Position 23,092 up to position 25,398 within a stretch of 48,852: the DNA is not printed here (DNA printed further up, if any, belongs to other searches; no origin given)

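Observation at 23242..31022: Tandem duplication of a ~3.9-kb unit: CadC/ToxR-like membrane regulator divergent from a fibre paralog, with an identical terminator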

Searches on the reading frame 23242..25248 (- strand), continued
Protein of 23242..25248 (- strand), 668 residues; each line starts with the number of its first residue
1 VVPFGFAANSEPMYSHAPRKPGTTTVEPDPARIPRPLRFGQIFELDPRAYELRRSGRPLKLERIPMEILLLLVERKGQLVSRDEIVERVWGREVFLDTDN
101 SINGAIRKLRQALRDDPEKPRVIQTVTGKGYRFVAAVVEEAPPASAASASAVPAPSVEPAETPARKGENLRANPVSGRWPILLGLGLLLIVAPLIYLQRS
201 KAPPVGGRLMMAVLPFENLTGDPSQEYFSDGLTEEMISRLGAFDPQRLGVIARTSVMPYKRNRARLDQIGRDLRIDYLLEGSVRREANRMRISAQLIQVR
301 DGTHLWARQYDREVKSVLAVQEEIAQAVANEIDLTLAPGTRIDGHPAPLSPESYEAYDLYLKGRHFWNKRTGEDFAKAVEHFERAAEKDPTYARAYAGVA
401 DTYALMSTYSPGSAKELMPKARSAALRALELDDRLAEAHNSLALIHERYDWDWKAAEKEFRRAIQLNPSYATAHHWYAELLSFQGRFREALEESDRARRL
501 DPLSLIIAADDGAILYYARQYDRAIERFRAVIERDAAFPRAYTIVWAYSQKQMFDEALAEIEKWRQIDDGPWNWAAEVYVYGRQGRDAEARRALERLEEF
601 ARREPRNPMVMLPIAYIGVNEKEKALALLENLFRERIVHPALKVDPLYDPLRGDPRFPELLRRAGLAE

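Call 42: search_protein_families(library=pfam, proteins=[L091:4671-6872:-, L125:6354-6896:-, L086:478-1239:-, L102:3262-3906:-, L102:3910-4737:-, L082:5100-6722:-, L084:532-2253:-, L083:2285-3178:-], max_evalue=0.001)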
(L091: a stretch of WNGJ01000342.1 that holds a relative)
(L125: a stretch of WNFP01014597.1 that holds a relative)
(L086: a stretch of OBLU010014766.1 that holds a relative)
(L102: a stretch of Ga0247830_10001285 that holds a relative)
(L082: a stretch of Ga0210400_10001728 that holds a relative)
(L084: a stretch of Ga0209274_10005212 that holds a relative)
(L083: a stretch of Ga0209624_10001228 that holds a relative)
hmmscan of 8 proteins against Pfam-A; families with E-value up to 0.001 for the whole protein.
L091:4671-6872:- (734 aa): 8 families
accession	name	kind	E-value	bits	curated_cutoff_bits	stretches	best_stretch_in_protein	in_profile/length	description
PF13414.12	TPR_11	-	1.2e-08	35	26.8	0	670-704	8-42/42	TPR repeat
PF13431.12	TPR_17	-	5e-08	33.1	24.4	0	684-710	7-33/34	Tetratricopeptide repeat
PF07719.23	TPR_2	-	2.3e-07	30.9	27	0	693-721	4-32/34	Tetratricopeptide repeat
PF13181.12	TPR_8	-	1.1e-05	25.6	25.7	0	691-721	2-32/34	Tetratricopeptide repeat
PF00515.34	TPR_1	-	4.5e-05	23.5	27.8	0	692-720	3-31/34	Tetratricopeptide repeat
PF13428.12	TPR_14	-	0.00013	22.8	23.5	0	692-727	3-38/44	Tetratricopeptide repeat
PF23914.1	TPR_CcmH_CycH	-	0.00032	21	42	0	646-715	45-109/158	Cytochrome c-type biogenesis protein H TPR domain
PF14559.12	TPR_19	-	0.00062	20.5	25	0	670-724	5-59/68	Tetratricopeptide repeat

L125:6354-6896:- (181 aa): 0 families

L086:478-1239:- (254 aa): 4 families
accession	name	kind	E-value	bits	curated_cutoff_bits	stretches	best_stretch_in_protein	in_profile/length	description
PF17210.9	SdrD_B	-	5.9e-08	33.3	29.7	1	177-233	22-74/112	SdrD B-like domain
PF22888.1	FIMAH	-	1.2e-05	26.3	24.8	1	68-130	2-64/81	FIMAH domain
PF13620.12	CarboxypepD_reg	-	1.4e-05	25.8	32.3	1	167-226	2-57/82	Carboxypeptidase regulatory-like domain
PF20396.3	DUF6689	-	0.00028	20.6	27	1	89-148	202-261/275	Family of unknown function (DUF6689)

L102:3262-3906:- (215 aa): 0 families

L102:3910-4737:- (276 aa): 0 families

L082:5100-6722:- (541 aa): 3 families
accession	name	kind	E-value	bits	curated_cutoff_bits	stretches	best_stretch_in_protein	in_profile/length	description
PF07676.18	PD40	-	2.2e-30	104.4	20.9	4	299-322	13-31/38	WD40-like Beta Propeller Repeat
PF14583.12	Pectate_lyase22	-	2.8e-09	36.6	30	0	397-477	217-294/386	Oligogalacturonate lyase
PF00930.27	DPPIV_N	-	6.4e-05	22.3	22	0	241-255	103-117/354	Dipeptidyl peptidase IV (DPP IV) N-terminal region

L084:532-2253:- (574 aa): 0 families

L083:2285-3178:- (298 aa): 1 family
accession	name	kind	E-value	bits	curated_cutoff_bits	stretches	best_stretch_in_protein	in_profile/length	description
PF19193.6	Tectonin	-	1.9e-36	126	30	2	163-293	2-134/216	Tectonin domain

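Call 59: search_protein_families(library=pfam, alignment_id=A3, max_evalue=0.0001)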
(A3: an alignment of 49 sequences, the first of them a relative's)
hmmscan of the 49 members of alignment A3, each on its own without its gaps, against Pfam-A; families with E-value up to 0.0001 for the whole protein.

A. member 1, L087:6190-6882:- (231 aa): 0 families

B. families by the number of members that match (of 49 scanned): 42 families (the first 25 are shown)
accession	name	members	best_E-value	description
PF21419.2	RoxA-like_Cyt-c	3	8.3e-06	RoxA-like, cytochrome c-like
PF19193.6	Tectonin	2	1.9e-36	Tectonin domain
PF07676.18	PD40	2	2e-30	WD40-like Beta Propeller Repeat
PF04542.20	Sigma70_r2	2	3.1e-18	Sigma-70 region 2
PF08281.18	Sigma70_r4_2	2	1e-16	Sigma-70, region 4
PF18998.6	Flg_new_2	2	1.6e-13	Divergent InlB B-repeat domain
PF04545.22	Sigma70_r4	2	1.6e-12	Sigma-70, region 4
PF22888.1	FIMAH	2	1.8e-10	FIMAH domain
PF07589.16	PEP-CTERM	2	3.8e-06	PEP-CTERM motif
PF22073.2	Cep192_D4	1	8.7e-37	Cep192 domain 4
PF15780.11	ASH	1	1.1e-36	Abnormal spindle-like microcephaly-assoc'd, ASPM-SPD-2-Hydin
PF09286.16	Pro-kuma_activ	1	1.2e-23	Pro-kumamolisin, activation domain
PF22544.2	HYDIN_VesB_CFA65-like_Ig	1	1.3e-23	HYDIN/CFA65/VesB-like, Ig-like domain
PF00691.25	OmpA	1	1.3e-17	OmpA family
PF13884.11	Peptidase_S74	1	5.2e-17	Chaperone of endosialidase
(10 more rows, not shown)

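Call 71: list_cluster_members(proteins=[P0016, window:23242-25173:-, window:27255-29180:-])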
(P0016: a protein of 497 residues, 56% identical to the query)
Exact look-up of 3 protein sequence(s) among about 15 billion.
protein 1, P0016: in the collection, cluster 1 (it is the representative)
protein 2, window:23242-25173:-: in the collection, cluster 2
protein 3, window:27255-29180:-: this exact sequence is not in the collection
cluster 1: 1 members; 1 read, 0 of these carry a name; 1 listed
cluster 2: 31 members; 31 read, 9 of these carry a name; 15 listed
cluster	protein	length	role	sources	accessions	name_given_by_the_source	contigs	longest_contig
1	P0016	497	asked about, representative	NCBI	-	-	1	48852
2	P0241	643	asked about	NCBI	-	-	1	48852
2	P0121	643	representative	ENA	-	-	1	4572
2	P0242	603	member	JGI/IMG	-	TolB-like protein/DNA-binding winged helix-turn-helix (wHTH) protein/Tfp pilus assembly ...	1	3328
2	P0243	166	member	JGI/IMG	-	tetratricopeptide (TPR) repeat protein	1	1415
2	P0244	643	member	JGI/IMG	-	TolB-like protein/DNA-binding winged helix-turn-helix (wHTH) protein/Tfp pilus assembly ...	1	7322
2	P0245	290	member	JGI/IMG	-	tetratricopeptide (TPR) repeat protein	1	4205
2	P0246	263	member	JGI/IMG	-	tetratricopeptide (TPR) repeat protein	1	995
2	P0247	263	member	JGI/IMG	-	tetratricopeptide (TPR) repeat protein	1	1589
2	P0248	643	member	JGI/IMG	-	TolB-like protein/DNA-binding winged helix-turn-helix (wHTH) protein/Tfp pilus assembly ...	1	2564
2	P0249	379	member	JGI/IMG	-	tetratricopeptide (TPR) repeat protein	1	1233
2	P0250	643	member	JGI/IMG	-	TolB-like protein/DNA-binding winged helix-turn-helix (wHTH) protein/Tfp pilus assembly ...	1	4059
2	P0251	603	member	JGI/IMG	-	-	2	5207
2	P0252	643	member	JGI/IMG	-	-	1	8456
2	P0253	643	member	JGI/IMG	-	-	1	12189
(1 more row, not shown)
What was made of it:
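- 23242..25173 (-): Regulator R1, 643 aa: N-terminal OmpR/PhoB-type winged helix, disordered linker, one TM helix (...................), then a periplasmic alpha/beta subdomain and TPR superhelix. The 643-aa form is the exact NCBI protein (call 71).
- Checked: That gives 643 aa, identical to the NCBI protein on this contig (call 71).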

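Call 89: predict_structure(alignment_id=A4)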
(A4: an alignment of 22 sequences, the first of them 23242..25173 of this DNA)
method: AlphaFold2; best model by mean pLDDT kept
length: 643 residues; sequences in the alignment: 22
mean_pLDDT: 79.1   pTM: 0.73
mean pLDDT of the five models: 79.1, 78.3, 77.6, 76.0, 75.0
residues with pLDDT >= 90: 220; 70-90: 270; 50-70: 87; < 50: 66
segments of 3 or more residues with pLDDT < 50: 1-7, 115-151, 172-181, 229-231, 310-316
pLDDT, mean of each block of 10 residues (from residue 1): 42 74 82 82 85 75 73 74 80 68 68 46 32 33 34 60 63 40 75 81 86 78 64 54 72 85 86 78 84 88 75 48 85 93 83 96 95 93 70 94 96 95 91 96 88 95 97 81 94 98 91 88 97 95 86 96 96 84 77 95 89 83 94 90 78
secondary structure, 60 per line:
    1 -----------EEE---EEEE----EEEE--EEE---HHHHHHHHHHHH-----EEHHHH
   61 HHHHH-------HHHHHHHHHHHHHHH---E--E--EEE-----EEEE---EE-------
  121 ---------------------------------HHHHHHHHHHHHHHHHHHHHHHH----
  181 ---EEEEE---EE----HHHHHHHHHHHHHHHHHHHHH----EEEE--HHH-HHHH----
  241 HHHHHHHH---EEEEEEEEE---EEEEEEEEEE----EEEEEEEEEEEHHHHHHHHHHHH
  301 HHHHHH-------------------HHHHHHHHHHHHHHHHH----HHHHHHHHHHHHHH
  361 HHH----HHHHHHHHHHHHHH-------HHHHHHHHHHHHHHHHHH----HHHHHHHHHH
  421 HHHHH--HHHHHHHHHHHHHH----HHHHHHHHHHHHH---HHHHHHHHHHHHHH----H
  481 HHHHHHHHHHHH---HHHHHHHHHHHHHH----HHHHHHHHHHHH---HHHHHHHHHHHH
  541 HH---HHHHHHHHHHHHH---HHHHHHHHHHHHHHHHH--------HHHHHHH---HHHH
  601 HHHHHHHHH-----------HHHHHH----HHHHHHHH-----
elements in order: E12-14 E18-21 E26-29 E32-34 H38-49 H57-65 H73-87 E97-99 E105-108 H154-176 E184-188 H198-218 E223-226 H233-236 H241-248 E252-260 E264-273 E278-288 H289-306 H326-342 H347-363 H368-381 H389-406 H411-425 H428-441 H446-458 H462-475 H480-492 H496-509 H514-525 H529-542 H546-558 H562-578 H587-593 H597-609 H621-626 H631-638
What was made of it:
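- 23242..25173 (-): AF2 model pLDDT 79 (call 89).
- On ToxR/CadC-like transmembrane transcription regulators: The model has a lone helix at 154-176 flanked by low-confidence linkers (call 89).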

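Call 91: fold_search(model_id=the predicted structure, library=pdb)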
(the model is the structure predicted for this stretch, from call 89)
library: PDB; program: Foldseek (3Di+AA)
matches with E <= 10: 1595; with E <= 0.001: 339
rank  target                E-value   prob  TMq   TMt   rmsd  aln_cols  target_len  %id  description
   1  8chy                  9.8e-11  1.00  0.26  0.54  10.3       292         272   25  Crystal structure of an 8-repeat consensus TPR superhelix with Zinc. (released 2024-02-21)
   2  9qhb                  1.5e-09  1.00  0.29  0.59   9.1       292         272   24  Crystal structure of 16-repeat CTPR protein with eliminated coordination sites (released 2025-10-22)
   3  6eou                  1.7e-09  1.00  0.28  0.48  13.3       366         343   17  O-GlcNAc transferase TPR domain with the intellectual disability associated mutation L254F (released 2018-05-09)
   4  1w3b_A                2.6e-09  1.00  0.29  0.44  12.3       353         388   18  The superhelical TPR domain of O-linked GlcNAc transferase reveals structural similarities to importin alpha. (released 2004-09-09)
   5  9qhc_B                4.7e-09  1.00  0.29  0.59  11.6       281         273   26  Crystal structure of 8-repeat CTPR protein with eliminated coordination sites (released 2025-10-22)
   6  1w3b_B                6.8e-09  1.00  0.28  0.45  13.3       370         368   19  The superhelical TPR domain of O-linked GlcNAc transferase reveals structural similarities to importin alpha. (released 2004-09-09)
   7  9qhc_A                1.4e-08  1.00  0.29  0.58  11.5       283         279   25  Crystal structure of 8-repeat CTPR protein with eliminated coordination sites (released 2025-10-22)
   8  7yea_A                4.1e-08  1.00  0.27  0.19  14.0       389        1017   18  Human O-GlcNAc transferase Dimer (released 2023-07-12)
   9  7yeh_A                5.7e-08  1.00  0.30  0.20  12.8       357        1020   18  Cryo-EM structure of human OGT-OGA complex (released 2023-07-12)
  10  7y4i_B                8.0e-08  1.00  0.20  0.17  17.8       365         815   15  Crystal structure of SPINDLY in complex with GDP (released 2022-12-07)
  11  9gaw_P                9.9e-08  1.00  0.35  0.45   9.0       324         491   16  High-resolution structure of the Anaphase-promoting complex/cyclosome (APC/C) bound to co-activator Cdh1 (released 2024-08-14)
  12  7ntf_A                1.3e-07  1.00  0.31  0.23  11.0       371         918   18  Cryo-EM structure of unliganded O-GlcNAc transferase (released 2021-11-17)
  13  3ly8                  1.4e-07  1.00  0.34  0.62   6.1       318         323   15  Crystal structure of mutant D471E of the periplasmic domain of CadC (released 2011-02-09)
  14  7y4i_A                1.6e-07  1.00  0.20  0.17  17.8       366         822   14  Crystal structure of SPINDLY in complex with GDP (released 2022-12-07)
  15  8dth_B                1.7e-07  1.00  0.24  0.22  13.1       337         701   18  Cryo-EM structure of Arabidopsis SPY alternative conformation 2 (released 2023-03-08)
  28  3ly7                  5.0e-07  1.00  0.34  0.64   5.5       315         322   15  Crystal structure of the periplasmic domain of CadC (released 2011-02-09)
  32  3lya                  9.8e-07  1.00  0.34  0.64   5.4       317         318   14  Crystal structure of the periplasmic domain of CadC in the presence of K2ReCl6 (released 2011-02-09)
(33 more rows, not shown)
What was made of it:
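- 23242..25173 (-): The periplasmic part matches CadC periplasmic domain 3ly7/3ly8, TM 0.62-0.64 (call 91).
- On ToxR/CadC-like transmembrane transcription regulators: Fold match to the CadC periplasmic domain, E about 1e-7, TM 0.62-0.64 (calls 89, 91).
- Closest known: CadC of Escherichia coli. Same: The model superposes on 3ly7/3ly8/3lya at TM 0.62-0.64 over about 315 columns (call 91).
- Checked: The fold of the periplasmic part matches the CadC periplasmic domain (call 91).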
